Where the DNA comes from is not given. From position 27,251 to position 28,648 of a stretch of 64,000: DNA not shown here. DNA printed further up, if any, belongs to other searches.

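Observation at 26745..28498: Catalytically eroded PilB/GspE-type ATPase paralog, ATGA-coupled to a GT2 glycosyltransferase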

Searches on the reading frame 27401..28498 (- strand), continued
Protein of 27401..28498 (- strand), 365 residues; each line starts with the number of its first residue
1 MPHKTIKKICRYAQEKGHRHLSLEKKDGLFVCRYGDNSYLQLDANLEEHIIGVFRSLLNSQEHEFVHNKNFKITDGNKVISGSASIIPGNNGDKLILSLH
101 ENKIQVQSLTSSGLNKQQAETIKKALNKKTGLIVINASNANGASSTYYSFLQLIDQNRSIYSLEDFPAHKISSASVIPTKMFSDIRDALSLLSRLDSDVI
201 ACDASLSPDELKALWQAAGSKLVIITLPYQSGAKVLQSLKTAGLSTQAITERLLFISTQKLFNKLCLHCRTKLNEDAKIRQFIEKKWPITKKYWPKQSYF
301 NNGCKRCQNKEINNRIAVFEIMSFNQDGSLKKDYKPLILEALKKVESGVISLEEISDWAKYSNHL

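Call 35: predict_structure(alignment_id=A1)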
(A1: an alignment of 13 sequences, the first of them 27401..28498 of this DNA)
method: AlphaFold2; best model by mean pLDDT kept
length: 365 residues; sequences in the alignment: 13
mean_pLDDT: 51.6   pTM: 0.32
mean pLDDT of the five models: 51.6, 50.3, 48.8, 44.3, 44.3
residues with pLDDT >= 90: 0; 70-90: 56; 50-70: 143; < 50: 166
segments of 3 or more residues with pLDDT < 50: 101-114, 121-182, 253-268, 270-276, 294-331, 350-365
pLDDT, mean of each block of 10 residues (from residue 1): 64 60 69 60 66 77 70 68 71 71 37 45 40 25 23 25 29 37 57 54 66 72 55 60 67 47 45 47 53 46 43 30 40 55 55 38 32
secondary structure, 60 per line:
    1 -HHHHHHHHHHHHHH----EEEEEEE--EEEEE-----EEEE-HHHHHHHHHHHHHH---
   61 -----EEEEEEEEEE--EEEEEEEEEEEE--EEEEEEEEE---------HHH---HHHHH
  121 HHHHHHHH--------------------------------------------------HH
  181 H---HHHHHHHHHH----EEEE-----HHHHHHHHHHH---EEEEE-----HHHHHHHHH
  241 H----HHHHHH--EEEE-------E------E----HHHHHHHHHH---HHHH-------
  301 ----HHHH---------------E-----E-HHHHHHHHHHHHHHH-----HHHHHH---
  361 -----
elements in order: H2-15 E20-26 E29-33 E39-42 H44-57 E66-75 E78-89 E92-100 H116-128 H185-194 E199-202 H208-218 E222-226 H232-241 H246-251 E254-257 H277-286 H290-293 H305-308 H332-346 H352-357

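Call 37: find_homologous_proteins(query=A2, max_evalue=1e-20)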
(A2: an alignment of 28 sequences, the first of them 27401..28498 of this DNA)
Query A2 (28 sequences) (365 aa, profile of the alignment): 38 proteins with E <= 1e-20 among 8000 candidates.
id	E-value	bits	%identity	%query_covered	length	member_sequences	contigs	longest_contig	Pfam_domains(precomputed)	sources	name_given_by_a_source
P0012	7.5e-128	445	45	100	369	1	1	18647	PF00437.27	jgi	-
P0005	8.6e-126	438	53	98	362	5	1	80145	PF00437.27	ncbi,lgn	-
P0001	2.7e-125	436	99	100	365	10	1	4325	PF00437.27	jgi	-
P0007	1.6e-123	430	53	99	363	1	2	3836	PF00437.27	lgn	-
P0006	1.9e-123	430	52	99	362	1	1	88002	PF00437.27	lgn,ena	-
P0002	2.5e-123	430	89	100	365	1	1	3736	PF00437.27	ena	-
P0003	1.7e-120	420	85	100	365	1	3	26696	PF00437.27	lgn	-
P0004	3.0e-119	416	53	99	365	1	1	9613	PF00437.27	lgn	-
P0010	5.7e-119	415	51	99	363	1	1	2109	PF00437.27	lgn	-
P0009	7.1e-119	415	51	99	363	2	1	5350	PF00437.27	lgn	-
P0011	6.2e-117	409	50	99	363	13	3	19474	PF00437.27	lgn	-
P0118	4.8e-92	327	24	72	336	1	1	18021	PF13173.13,PF00437.27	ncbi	-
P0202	9.3e-76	273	23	72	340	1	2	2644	PF00437.27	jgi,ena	-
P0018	7.9e-64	234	23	92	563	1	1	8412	PF05157.21,PF00437.27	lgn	-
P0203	5.5e-62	228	24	72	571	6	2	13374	PF05157.21,PF00437.27,PF13191.13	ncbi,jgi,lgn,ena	-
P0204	1.6e-59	220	25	82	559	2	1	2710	PF05157.21,PF00437.27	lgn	-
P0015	1.6e-59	220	24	84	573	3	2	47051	PF05157.21,PF00437.27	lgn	-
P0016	2.6e-58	216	26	78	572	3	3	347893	PF05157.21,PF00437.27,PF20720.4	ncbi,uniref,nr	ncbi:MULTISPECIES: GspE/PulE family protein [unclassified Dehalobacter]|uniref:GspE/PulE family prot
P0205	1.8e-57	213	22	74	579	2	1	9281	PF05157.21,PF00437.27,PF13555.13,PF20720.4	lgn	-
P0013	2.7e-57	212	27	79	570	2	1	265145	PF05157.21,PF00437.27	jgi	jgi:type IV pilus assembly protein PilB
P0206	6.0e-57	211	23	75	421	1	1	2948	PF00437.27,PF13401.13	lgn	-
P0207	1.4e-56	210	23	88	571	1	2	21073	PF05157.21,PF00437.27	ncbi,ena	ncbi:MAG: GspE/PulE family protein [Patescibacteria group bacterium]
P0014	1.8e-55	206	26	86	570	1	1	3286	PF05157.21,PF00437.27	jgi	jgi:type IV pilus assembly protein PilB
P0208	6.7e-55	205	20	83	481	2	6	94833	PF05157.21,PF00437.27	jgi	jgi:general secretion pathway protein E/type IV pilus assembly protein PilB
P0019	7.3e-54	201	23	94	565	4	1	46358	PF05157.21,PF00437.27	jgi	-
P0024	1.3e-53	200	22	74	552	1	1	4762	PF05157.21,PF00437.27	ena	-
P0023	1.4e-53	200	24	74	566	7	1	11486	PF05157.21,PF00437.27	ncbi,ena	-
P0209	2.3e-53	199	22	98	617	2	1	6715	PF05157.21,PF00437.27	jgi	jgi:general secretion pathway protein E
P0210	3.0e-53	199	21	98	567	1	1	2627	PF05157.21,PF00437.27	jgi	jgi:general secretion pathway protein E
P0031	5.9e-53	198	22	75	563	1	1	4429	PF05157.21,PF00437.27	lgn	-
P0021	4.7e-52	195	25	74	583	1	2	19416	PF05157.21,PF00437.27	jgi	-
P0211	5.1e-52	195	23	96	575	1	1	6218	PF05157.21,PF00437.27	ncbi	-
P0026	1.5e-49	187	25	79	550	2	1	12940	PF05157.21,PF00437.27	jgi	-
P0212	2.4e-48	183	24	65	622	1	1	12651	PF05157.21,PF00437.27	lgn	-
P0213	2.4e-46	176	23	57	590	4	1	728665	PF05157.21,PF00437.27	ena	-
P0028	7.1e-42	162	23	65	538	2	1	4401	PF05157.21,PF00437.27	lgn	-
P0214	2.7e-41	160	18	69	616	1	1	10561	PF05157.21,PF00437.27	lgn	-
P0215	3.5e-27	113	23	41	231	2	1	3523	PF00437.27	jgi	jgi:type IV pilus assembly protein PilB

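Call 38: find_encoding_contigs(protein=P0118, flank=10000, max_places=3)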
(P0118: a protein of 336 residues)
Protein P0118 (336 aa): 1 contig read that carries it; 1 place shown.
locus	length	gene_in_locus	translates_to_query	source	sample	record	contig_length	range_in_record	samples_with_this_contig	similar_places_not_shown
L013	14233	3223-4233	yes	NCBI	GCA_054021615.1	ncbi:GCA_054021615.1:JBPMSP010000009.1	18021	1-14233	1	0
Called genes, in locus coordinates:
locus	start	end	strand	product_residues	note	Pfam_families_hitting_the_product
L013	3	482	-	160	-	?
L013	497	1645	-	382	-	PF01098:FTSW_RODA_SPOVE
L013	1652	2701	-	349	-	PF00953:Glycos_transf_4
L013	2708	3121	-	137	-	-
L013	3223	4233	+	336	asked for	PF00437:T2SSE, PF13173:AAA_14 (weak)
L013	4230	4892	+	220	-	PF00535:Glycos_transf_2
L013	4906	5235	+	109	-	PF10066:DUF2304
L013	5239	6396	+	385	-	PF20706:GT4-conflict, PF00534:Glycos_transf_1, PF13692:Glyco_trans_1_4, PF13524:Glyco_trans_1_2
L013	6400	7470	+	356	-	PF13439:Glyco_transf_4, PF13579:Glyco_trans_4_4 (weak), PF00534:Glycos_transf_1, PF13692:Glyco_trans_1_4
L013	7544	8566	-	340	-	PF01073:3Beta_HSD, PF01370:Epimerase, PF07993:NAD_binding_4 (weak), PF16363:GDP_Man_Dehyd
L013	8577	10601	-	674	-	PF00082:Peptidase_S8, PF13517:FG-GAP_3 (faint), PF01839:FG-GAP (weak)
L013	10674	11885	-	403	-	PF13439:Glyco_transf_4, PF20706:GT4-conflict, PF00534:Glycos_transf_1, PF13692:Glyco_trans_1_4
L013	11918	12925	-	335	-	PF06723:MreB_Mbl, PF00022:Actin (weak), PF00012:HSP70, PF14450:FtsA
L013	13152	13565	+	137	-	PF01475:FUR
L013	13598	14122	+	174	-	PF00578:AhpC-TSA, PF08534:Redoxin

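Call 39: find_encoding_contigs(protein=P0056, flank=10000, max_places=3)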
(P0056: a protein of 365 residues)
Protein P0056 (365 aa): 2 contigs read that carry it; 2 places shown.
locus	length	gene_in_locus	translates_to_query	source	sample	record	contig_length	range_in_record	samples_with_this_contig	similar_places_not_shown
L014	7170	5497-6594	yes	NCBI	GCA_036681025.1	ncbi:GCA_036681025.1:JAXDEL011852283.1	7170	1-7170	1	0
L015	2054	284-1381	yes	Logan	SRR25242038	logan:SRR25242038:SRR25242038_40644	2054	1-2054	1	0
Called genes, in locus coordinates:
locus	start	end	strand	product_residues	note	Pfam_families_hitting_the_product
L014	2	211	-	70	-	?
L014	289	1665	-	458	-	PF01225:Mur_ligase, PF08245:Mur_ligase_M, PF02875:Mur_ligase_C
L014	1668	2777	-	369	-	PF03033:Glyco_transf_28, PF04101:Glyco_tran_28_C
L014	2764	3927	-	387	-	PF01098:FTSW_RODA_SPOVE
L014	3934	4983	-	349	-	PF00953:Glycos_transf_4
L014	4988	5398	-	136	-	-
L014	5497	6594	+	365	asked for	PF00437:T2SSE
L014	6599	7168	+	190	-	?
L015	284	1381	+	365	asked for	PF00437:T2SSE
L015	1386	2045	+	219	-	PF00535:Glycos_transf_2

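Call 42: find_related_loci(query=A3, collection=metagenome_contigs, flank=8000)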
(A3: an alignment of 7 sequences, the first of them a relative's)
Query A3 (365 aa) in metagenome_contigs; peptide patterns used: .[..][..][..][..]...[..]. (x = any residue, [..] = any of these).
12 stretches matched a pattern; 2 encode a relative of the query (tblastn E <= 1e-3); 2 distinct loci.
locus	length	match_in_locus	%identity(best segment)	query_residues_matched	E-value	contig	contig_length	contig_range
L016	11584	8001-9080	54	1-364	5e-126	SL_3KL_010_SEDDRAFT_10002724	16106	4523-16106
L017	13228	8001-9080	50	1-364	2e-121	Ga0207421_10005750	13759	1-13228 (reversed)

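Call 43: find_encoding_contigs(protein=P0081, flank=10000, max_places=2)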
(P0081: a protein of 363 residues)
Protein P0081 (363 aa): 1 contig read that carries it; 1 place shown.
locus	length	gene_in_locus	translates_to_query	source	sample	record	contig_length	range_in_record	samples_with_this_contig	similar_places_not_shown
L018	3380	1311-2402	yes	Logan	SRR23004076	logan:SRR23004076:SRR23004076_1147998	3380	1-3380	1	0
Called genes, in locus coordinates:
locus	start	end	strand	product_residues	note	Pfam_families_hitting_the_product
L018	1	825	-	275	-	?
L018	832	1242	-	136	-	-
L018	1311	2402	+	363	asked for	PF00437:T2SSE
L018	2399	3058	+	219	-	PF00535:Glycos_transf_2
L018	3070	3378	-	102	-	?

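Call 44: find_encoding_contigs(protein=P0099, flank=10000, max_places=2)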
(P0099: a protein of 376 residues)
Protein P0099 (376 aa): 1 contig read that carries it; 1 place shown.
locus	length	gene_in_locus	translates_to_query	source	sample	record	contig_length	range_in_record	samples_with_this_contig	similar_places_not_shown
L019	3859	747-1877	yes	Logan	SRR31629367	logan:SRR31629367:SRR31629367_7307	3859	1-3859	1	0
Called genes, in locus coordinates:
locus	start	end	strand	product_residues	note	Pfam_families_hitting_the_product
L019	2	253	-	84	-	?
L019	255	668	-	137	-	-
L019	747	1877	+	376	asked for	PF00437:T2SSE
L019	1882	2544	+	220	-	PF00535:Glycos_transf_2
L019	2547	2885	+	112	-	PF10066:DUF2304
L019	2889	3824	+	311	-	PF13692:Glyco_trans_1_4, PF00534:Glycos_transf_1, PF13524:Glyco_trans_1_2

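Call 45: find_encoding_contigs(protein=P0067, flank=10000, max_places=2)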
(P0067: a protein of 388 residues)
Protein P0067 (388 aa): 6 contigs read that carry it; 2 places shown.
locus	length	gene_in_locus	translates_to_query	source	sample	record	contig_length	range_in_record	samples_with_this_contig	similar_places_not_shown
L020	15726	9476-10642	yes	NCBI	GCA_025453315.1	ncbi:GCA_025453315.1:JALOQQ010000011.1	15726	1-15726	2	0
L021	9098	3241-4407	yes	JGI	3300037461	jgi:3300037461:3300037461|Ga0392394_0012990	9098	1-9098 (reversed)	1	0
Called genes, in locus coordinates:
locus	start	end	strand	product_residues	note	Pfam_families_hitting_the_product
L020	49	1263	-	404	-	PF02518:HATPase_c, PF00072:Response_reg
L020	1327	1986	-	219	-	-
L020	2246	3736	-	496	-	PF01225:Mur_ligase, PF08245:Mur_ligase_M, PF02875:Mur_ligase_C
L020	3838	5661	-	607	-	PF15899:BNR_6 (faint), PF07963:N_methyl (weak), PF25852:DUF6242_C (faint)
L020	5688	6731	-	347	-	PF03033:Glyco_transf_28, PF04101:Glyco_tran_28_C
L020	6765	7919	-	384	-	PF01098:FTSW_RODA_SPOVE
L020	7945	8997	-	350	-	PF00953:Glycos_transf_4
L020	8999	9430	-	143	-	-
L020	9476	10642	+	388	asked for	PF00437:T2SSE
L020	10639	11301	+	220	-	PF00535:Glycos_transf_2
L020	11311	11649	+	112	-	PF10066:DUF2304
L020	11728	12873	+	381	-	PF13439:Glyco_transf_4 (weak), PF20706:GT4-conflict, PF00534:Glycos_transf_1, PF13692:Glyco_trans_1_4, PF13524:Glyco_trans_1_2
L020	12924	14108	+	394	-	PF13439:Glyco_transf_4, PF13579:Glyco_trans_4_4, PF00534:Glycos_transf_1, PF13692:Glyco_trans_1_4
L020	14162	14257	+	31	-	-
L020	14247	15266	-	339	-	PF04321:RmlD_sub_bind (weak), PF01073:3Beta_HSD, PF01370:Epimerase, PF07993:NAD_binding_4 (faint), PF16363:GDP_Man_Dehyd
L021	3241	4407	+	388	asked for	PF00437:T2SSE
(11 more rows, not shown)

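Call 54: list_cluster_members(proteins=[P0118, P0056, P0067, P0054, P0055, P0057, P0063, P0075, P0092, P0085])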
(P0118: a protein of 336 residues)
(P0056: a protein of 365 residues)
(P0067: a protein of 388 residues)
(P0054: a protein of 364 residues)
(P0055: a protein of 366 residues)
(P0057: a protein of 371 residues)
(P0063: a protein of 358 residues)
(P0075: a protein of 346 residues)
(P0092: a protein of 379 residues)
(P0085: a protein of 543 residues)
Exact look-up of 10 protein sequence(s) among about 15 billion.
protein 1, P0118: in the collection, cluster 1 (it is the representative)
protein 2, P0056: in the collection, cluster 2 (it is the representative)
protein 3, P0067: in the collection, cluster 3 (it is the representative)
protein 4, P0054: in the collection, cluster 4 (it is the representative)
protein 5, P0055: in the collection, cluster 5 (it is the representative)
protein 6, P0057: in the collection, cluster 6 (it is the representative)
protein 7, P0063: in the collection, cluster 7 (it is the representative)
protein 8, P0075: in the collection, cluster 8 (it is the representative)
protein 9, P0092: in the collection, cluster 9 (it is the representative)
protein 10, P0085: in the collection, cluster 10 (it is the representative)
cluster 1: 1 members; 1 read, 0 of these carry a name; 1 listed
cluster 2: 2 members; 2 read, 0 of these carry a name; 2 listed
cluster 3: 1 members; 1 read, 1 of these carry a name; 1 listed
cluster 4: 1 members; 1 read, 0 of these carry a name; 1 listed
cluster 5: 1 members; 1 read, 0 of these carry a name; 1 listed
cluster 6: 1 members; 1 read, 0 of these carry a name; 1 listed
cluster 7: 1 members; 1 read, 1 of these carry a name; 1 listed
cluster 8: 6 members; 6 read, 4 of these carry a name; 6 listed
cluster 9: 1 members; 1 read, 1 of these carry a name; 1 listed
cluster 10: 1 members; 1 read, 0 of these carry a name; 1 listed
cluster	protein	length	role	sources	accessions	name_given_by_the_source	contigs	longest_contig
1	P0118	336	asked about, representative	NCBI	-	-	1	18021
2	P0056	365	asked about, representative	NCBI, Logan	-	-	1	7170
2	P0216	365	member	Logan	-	-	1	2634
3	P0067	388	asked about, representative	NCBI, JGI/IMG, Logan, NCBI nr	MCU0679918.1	MAG: Flp pilus assembly complex ATPase component TadA [Planctomycetes bacterium] | type II secretory ATPase GspE/PulE/Tfp pilus assembly ATPase PilB-like protein | Flp pilus assembly complex ATPase component TadA [Planctomycetota bacterium]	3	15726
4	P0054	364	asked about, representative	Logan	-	-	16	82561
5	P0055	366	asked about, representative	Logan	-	-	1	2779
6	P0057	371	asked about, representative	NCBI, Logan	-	-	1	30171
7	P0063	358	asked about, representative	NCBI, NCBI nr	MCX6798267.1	MAG: ATPase, T2SS/T4P/T4SS family [Candidatus Falkowbacteria bacterium] | ATPase, T2SS/T4P/T4SS family [Candidatus Falkowbacteria bacterium]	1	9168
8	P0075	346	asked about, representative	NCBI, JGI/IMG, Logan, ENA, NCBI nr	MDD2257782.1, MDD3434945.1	MAG: ATPase, T2SS/T4P/T4SS family [Patescibacteria group bacterium] | type II secretory ATPase GspE/PulE/Tfp pilus assembly ATPase PilB-like protein | ATPase, T2SS/T4P/T4SS family [Patescibacteria group bacterium]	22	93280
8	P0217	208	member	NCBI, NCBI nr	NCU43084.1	hypothetical protein EOL72_01890, partial [Candidatus Falkowbacteria bacterium] | hypothetical protein [Candidatus Falkowbacteria bacterium]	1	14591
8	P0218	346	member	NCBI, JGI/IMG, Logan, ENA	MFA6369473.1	MAG: ATPase, T2SS/T4P/T4SS family [Patescibacteria group bacterium]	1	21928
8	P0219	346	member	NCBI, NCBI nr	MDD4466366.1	MAG: ATPase, T2SS/T4P/T4SS family [Patescibacteria group bacterium] | ATPase, T2SS/T4P/T4SS family [Patescibacteria group bacterium]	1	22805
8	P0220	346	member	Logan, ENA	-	-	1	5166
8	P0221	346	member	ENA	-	-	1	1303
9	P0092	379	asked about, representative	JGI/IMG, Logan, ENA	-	type IV pilus assembly protein PilB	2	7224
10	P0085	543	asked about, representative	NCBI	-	-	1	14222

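Call 56: find_encoding_contigs(protein=P0003, flank=10000, max_places=1)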
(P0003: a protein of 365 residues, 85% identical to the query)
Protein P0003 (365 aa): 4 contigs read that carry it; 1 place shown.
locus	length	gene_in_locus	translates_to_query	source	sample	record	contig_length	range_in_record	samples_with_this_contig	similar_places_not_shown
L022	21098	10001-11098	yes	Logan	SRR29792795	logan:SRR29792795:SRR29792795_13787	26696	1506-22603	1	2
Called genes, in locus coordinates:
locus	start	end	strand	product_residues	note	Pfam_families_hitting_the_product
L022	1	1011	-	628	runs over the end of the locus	PF01411:tRNA-synt_2c, PF07973:tRNA_SAD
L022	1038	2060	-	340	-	PF01565:FAD_binding_4, PF02873:MurB_C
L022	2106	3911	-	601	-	PF00664:ABC_membrane, PF00005:ABC_tran, PF02463:SMC_N (faint), PF13191:AAA_16 (weak)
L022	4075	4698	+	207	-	-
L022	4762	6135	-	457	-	PF01225:Mur_ligase (weak), PF08245:Mur_ligase_M, PF02875:Mur_ligase_C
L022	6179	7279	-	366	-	PF03033:Glyco_transf_28, PF04101:Glyco_tran_28_C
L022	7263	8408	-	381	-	PF01098:FTSW_RODA_SPOVE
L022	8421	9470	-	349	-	PF10555:MraY_sig1 (faint), PF00953:Glycos_transf_4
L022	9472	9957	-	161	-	-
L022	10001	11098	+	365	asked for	PF00437:T2SSE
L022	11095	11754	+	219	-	PF00535:Glycos_transf_2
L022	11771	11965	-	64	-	-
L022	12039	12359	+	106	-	PF10066:DUF2304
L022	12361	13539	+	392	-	PF13439:Glyco_transf_4, PF20706:GT4-conflict, PF00534:Glycos_transf_1, PF13692:Glyco_trans_1_4, PF13524:Glyco_trans_1_2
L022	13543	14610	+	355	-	PF13439:Glyco_transf_4, PF13579:Glyco_trans_4_4, PF00534:Glycos_transf_1, PF13692:Glyco_trans_1_4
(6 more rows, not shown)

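Call 58: predict_structure(alignment_id=A4)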
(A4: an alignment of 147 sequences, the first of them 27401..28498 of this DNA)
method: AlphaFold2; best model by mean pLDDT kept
length: 365 residues; sequences in the alignment: 147
mean_pLDDT: 94.1   pTM: 0.89
mean pLDDT of the five models: 94.1, 93.9, 93.3, 93.1, 92.7
residues with pLDDT >= 90: 322; 70-90: 37; 50-70: 4; < 50: 2
segments of 3 or more residues with pLDDT < 50: none
pLDDT, mean of each block of 10 residues (from residue 1): 92 93 96 93 95 94 92 90 95 95 84 96 98 95 96 97 93 94 96 96 97 98 97 97 97 98 95 94 96 97 86 87 96 97 98 95 62
secondary structure, 60 per line:
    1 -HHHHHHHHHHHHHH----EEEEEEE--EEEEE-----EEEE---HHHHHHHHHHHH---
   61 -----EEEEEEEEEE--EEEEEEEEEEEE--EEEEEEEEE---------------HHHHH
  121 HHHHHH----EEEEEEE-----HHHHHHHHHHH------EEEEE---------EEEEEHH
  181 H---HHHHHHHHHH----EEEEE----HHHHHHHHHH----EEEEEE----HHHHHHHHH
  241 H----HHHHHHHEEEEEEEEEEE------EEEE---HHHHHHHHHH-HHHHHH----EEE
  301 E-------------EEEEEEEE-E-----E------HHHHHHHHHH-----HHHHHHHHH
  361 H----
elements in order: H2-15 E20-26 E29-33 E39-42 H46-57 E66-75 E78-89 E92-100 H116-126 E131-137 H143-153 E160-164 E174-178 H185-194 E199-203 H208-217 E222-227 H232-241 H246-252 E253-263 E270-273 H277-286 H288-293 E298-301 E315-322 H337-346 H352-361

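Call 60: fold_search(model_id=the predicted structure, library=pdb)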
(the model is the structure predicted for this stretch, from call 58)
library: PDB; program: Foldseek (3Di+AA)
matches with E <= 10: 1743; with E <= 0.001: 199
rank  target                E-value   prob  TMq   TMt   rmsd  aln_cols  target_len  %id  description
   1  5oiu_B                2.9e-28  1.00  0.66  0.63   7.7       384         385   20  Crystal structure of PilF type IV pilus assembly ATPase from Thermus thermophilus (released 2018-08-08)
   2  5tsh_E                9.3e-28  1.00  0.63  0.60   8.2       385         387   19  PilB from Geobacter metallireducens bound to AMP-PNP (released 2017-05-17)
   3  5oiu_C                1.7e-27  1.00  0.78  0.74   4.8       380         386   20  Crystal structure of PilF type IV pilus assembly ATPase from Thermus thermophilus (released 2018-08-08)
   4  5zfr_C                1.7e-27  1.00  0.78  0.74   4.3       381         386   19  Crystal structure of PilB, an extension ATPase motor of Type IV pilus, from Geobacter sulfurreducens (released 2018-09-19)
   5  5tsh_D                2.0e-27  1.00  0.80  0.77   4.3       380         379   19  PilB from Geobacter metallireducens bound to AMP-PNP (released 2017-05-17)
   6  1p9w                  3.4e-27  1.00  0.76  0.73   4.8       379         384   19  Crystal Structure of Vibrio cholerae putative NTPase EpsE (released 2003-10-14)
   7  5tsh_F                4.1e-27  1.00  0.62  0.60   8.0       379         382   19  PilB from Geobacter metallireducens bound to AMP-PNP (released 2017-05-17)
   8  5tsh_A                5.9e-27  1.00  0.66  0.64   7.6       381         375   18  PilB from Geobacter metallireducens bound to AMP-PNP (released 2017-05-17)
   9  5zfr_B                6.2e-27  1.00  0.61  0.58   8.2       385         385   19  Crystal structure of PilB, an extension ATPase motor of Type IV pilus, from Geobacter sulfurreducens (released 2018-09-19)
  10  5tsh_C                6.6e-27  1.00  0.65  0.62   7.7       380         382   19  PilB from Geobacter metallireducens bound to AMP-PNP (released 2017-05-17)
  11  5it5_A                2.9e-26  1.00  0.65  0.62   7.8       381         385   19  Thermus thermophilus PilB core ATPase region (released 2016-10-19)
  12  5zfr_A                2.9e-26  1.00  0.65  0.63   7.8       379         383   19  Crystal structure of PilB, an extension ATPase motor of Type IV pilus, from Geobacter sulfurreducens (released 2018-09-19)
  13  1p9r                  4.1e-26  1.00  0.76  0.73   4.7       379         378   19  Crystal Structure of Vibrio cholerae putative NTPase EpsE (released 2003-10-14)
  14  5tsg_D                4.1e-26  1.00  0.77  0.74   4.7       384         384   19  PilB from Geobacter metallireducens bound to ADP (released 2017-05-17)
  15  5tsh_B                4.4e-26  1.00  0.78  0.76   4.3       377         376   19  PilB from Geobacter metallireducens bound to AMP-PNP (released 2017-05-17)
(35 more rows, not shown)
